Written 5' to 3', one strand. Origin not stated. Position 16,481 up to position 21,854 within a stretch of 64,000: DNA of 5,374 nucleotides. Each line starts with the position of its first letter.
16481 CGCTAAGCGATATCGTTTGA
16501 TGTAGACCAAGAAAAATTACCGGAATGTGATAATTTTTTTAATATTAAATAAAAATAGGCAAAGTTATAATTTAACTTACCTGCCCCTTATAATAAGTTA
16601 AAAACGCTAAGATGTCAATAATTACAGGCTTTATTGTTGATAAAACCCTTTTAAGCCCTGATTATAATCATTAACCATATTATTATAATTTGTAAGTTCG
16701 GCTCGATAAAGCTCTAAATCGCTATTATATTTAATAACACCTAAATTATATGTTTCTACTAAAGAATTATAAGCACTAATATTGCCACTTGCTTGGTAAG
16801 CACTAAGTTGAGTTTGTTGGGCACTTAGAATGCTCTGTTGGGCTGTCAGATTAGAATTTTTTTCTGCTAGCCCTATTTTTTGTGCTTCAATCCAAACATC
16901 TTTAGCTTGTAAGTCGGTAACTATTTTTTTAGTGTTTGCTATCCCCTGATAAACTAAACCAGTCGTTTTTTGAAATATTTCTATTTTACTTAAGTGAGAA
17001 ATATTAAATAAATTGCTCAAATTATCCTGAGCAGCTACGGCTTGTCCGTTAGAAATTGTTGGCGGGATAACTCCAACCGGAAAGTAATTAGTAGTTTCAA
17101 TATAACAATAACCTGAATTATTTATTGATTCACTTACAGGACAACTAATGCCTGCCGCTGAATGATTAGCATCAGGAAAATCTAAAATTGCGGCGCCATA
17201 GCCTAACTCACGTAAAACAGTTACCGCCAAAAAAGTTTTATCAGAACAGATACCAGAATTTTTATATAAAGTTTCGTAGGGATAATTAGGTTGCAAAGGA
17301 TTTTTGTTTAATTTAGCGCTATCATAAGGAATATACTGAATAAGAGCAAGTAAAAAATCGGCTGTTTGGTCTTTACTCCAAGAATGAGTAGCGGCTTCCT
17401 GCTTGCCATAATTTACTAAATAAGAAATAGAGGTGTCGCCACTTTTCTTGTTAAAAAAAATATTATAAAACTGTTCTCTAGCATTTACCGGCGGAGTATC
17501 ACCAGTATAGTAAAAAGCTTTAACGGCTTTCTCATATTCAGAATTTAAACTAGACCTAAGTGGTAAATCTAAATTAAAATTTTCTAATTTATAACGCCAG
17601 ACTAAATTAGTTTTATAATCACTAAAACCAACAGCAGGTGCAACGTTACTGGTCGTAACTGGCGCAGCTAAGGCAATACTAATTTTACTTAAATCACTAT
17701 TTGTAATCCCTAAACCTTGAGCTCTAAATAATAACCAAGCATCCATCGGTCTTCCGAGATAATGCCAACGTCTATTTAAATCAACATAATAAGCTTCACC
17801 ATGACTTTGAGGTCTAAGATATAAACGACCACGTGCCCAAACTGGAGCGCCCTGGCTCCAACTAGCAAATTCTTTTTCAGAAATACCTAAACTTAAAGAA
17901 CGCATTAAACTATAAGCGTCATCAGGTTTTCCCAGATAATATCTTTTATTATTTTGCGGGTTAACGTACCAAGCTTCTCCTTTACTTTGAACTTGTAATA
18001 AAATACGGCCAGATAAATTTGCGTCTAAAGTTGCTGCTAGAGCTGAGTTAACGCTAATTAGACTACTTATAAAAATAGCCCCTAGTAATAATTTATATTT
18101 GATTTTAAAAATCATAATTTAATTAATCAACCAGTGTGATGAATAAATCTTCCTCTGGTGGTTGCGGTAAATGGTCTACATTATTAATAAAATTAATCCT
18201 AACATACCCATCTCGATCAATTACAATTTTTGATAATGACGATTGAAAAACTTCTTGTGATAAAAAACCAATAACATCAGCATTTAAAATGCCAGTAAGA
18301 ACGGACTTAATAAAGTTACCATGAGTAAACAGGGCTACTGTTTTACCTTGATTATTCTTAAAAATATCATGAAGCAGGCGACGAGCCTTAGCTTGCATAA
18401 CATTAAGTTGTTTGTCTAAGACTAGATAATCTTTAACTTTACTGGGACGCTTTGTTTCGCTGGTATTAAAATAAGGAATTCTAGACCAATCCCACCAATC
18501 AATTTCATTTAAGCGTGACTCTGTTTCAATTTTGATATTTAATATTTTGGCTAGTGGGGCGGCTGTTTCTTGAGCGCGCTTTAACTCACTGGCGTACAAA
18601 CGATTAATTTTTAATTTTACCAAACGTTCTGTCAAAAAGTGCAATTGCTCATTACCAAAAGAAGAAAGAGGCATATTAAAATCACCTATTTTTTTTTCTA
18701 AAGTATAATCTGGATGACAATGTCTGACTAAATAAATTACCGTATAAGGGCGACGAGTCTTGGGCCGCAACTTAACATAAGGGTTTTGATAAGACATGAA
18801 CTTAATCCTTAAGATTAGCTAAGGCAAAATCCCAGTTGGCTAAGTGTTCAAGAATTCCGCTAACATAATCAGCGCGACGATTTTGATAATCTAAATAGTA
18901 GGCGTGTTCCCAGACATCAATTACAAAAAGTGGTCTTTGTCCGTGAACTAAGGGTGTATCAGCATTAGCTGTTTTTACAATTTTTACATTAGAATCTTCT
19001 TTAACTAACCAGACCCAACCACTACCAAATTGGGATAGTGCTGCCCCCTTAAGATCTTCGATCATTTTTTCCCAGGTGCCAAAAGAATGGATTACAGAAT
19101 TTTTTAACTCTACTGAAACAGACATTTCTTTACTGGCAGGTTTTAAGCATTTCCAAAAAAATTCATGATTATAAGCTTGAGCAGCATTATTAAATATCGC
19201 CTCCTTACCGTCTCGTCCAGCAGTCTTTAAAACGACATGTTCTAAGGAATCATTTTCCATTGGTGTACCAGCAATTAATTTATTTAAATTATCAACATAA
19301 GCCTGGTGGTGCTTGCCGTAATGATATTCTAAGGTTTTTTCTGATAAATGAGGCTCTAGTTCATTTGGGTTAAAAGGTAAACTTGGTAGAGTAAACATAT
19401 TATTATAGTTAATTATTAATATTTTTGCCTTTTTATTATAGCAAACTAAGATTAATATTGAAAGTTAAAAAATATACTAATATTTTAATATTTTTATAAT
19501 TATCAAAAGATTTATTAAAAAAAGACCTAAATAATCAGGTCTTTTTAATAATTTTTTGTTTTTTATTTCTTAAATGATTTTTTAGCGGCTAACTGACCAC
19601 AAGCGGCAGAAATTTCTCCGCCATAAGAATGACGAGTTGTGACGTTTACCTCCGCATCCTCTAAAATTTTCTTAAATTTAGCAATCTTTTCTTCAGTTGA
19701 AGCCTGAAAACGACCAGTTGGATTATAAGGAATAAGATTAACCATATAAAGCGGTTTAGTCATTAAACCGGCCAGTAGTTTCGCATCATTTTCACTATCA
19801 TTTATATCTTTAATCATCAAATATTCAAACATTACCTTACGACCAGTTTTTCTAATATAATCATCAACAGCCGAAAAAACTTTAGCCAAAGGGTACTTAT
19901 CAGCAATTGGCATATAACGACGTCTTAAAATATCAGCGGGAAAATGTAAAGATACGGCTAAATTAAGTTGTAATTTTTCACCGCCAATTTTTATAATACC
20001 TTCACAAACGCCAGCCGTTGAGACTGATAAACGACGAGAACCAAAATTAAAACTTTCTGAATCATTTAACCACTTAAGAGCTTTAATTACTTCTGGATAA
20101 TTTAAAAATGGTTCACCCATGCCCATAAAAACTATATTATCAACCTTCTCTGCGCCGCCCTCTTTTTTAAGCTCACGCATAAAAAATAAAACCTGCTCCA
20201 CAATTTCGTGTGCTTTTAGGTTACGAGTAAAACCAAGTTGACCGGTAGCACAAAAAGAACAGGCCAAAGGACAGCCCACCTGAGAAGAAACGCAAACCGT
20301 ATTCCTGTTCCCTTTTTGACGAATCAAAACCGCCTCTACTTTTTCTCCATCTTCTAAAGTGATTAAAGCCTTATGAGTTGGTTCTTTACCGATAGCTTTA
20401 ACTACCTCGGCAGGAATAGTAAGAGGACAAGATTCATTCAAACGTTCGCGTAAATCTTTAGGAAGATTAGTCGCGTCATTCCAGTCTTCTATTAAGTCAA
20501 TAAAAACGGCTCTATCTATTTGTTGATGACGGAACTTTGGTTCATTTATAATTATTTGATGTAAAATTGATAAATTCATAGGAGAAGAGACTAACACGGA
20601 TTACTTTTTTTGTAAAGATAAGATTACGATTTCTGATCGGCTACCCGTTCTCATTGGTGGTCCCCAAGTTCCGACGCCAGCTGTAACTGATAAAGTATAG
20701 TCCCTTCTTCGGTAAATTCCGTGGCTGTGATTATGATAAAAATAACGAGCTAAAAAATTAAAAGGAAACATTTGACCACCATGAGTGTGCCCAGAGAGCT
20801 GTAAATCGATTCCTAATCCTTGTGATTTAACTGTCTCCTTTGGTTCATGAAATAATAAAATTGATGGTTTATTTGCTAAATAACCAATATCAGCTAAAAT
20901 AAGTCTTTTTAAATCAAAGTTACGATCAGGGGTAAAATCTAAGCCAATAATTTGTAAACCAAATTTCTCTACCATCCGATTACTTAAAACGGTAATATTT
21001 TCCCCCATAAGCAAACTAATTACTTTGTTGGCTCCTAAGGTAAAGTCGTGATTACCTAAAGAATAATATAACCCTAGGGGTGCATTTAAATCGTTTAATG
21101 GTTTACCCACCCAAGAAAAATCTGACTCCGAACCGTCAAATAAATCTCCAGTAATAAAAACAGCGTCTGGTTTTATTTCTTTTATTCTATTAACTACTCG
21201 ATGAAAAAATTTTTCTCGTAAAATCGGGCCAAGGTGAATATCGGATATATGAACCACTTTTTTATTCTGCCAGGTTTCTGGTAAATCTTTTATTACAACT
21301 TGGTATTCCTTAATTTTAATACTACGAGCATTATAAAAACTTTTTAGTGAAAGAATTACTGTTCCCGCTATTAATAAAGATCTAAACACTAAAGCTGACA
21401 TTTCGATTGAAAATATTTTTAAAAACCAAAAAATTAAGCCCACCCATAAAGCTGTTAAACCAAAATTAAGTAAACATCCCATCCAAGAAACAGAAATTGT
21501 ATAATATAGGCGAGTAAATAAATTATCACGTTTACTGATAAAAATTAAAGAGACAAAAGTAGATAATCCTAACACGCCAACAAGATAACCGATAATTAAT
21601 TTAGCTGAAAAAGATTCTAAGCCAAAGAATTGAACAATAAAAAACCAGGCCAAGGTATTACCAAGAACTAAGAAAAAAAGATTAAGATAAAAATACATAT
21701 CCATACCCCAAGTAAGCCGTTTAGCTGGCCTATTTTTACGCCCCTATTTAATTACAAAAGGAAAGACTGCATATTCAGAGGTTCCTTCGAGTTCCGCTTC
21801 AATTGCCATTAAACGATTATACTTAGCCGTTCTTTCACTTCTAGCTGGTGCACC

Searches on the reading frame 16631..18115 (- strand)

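Call 29: search_protein_families(library=pfam, proteins=[window:16631-18115:-], max_evalue=0.001)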
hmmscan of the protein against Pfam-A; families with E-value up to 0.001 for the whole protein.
window:16631-18115:- (494 aa): 1 family
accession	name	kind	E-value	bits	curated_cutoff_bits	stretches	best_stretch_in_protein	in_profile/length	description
PF04473.18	DUF553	-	0.00067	19.6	20.5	0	259-321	26-100/140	Transglutaminase-like domain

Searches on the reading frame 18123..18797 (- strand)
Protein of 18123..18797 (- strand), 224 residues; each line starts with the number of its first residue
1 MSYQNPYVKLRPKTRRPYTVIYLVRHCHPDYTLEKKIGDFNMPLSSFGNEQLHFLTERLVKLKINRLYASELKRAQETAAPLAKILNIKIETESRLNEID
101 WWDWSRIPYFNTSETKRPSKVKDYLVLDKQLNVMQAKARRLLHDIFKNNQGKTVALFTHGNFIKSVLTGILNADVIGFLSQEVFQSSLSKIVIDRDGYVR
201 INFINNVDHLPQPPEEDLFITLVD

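Call 29: search_protein_families(library=pfam, proteins=[window:18123-18797:-], max_evalue=0.001)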
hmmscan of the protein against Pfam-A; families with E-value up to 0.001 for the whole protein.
window:18123-18797:- (224 aa): 1 family
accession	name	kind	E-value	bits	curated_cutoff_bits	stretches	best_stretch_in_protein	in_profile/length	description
PF00300.27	His_Phos_1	-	4.4e-30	105.2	21.7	1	21-198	1-186/194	Histidine phosphatase superfamily (branch 1)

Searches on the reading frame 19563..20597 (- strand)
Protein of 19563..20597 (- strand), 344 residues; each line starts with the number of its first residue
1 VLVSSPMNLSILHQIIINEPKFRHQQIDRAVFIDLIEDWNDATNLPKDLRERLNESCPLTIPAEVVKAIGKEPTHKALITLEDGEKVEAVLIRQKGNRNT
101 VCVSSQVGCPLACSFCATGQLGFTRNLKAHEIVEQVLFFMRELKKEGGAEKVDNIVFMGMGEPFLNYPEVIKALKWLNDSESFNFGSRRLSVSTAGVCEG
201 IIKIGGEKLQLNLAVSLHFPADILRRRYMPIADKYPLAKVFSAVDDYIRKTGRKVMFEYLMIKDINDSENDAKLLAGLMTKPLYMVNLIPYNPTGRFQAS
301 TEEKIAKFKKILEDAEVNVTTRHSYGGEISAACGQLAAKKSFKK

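Call 26: search_protein_families(library=pfam, proteins=[window:19563-20597:-], max_evalue=0.001)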
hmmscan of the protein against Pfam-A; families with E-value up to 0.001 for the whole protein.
window:19563-20597:- (344 aa): 2 families
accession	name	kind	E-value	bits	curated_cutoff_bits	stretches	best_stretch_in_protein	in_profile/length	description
PF04055.27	Radical_SAM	-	1.3e-10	42.1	29.5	1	104-269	2-158/166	Radical SAM superfamily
PF21016.3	RlmN_N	-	0.00011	22.4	24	1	17-57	18-58/60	Ribosomal RNA large subunit methyltransferase N-terminal domain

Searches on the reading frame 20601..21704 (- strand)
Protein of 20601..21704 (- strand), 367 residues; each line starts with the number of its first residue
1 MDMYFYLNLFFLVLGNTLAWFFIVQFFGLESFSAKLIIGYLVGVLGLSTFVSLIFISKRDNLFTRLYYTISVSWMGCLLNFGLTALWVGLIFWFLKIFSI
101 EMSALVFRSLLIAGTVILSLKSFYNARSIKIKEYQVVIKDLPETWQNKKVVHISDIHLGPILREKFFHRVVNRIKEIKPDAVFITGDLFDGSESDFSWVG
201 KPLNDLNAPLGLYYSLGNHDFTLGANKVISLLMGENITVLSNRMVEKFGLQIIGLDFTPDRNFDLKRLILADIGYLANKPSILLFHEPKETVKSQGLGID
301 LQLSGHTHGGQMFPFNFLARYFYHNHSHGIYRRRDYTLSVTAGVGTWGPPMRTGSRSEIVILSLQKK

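Call 29: search_protein_families(library=pfam, proteins=[window:20601-21704:-], max_evalue=0.001)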
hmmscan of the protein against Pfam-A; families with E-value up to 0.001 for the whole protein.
window:20601-21704:- (367 aa): 2 families
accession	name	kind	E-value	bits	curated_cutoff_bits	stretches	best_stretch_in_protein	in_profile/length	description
PF00149.33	Metallophos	-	1.3e-14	55.5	21.5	1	149-309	2-190/191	Calcineurin-like phosphoesterase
PF12850.12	Metallophos_2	-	0.0005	20.5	27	0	149-309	2-118/154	Calcineurin-like phosphoesterase superfamily domain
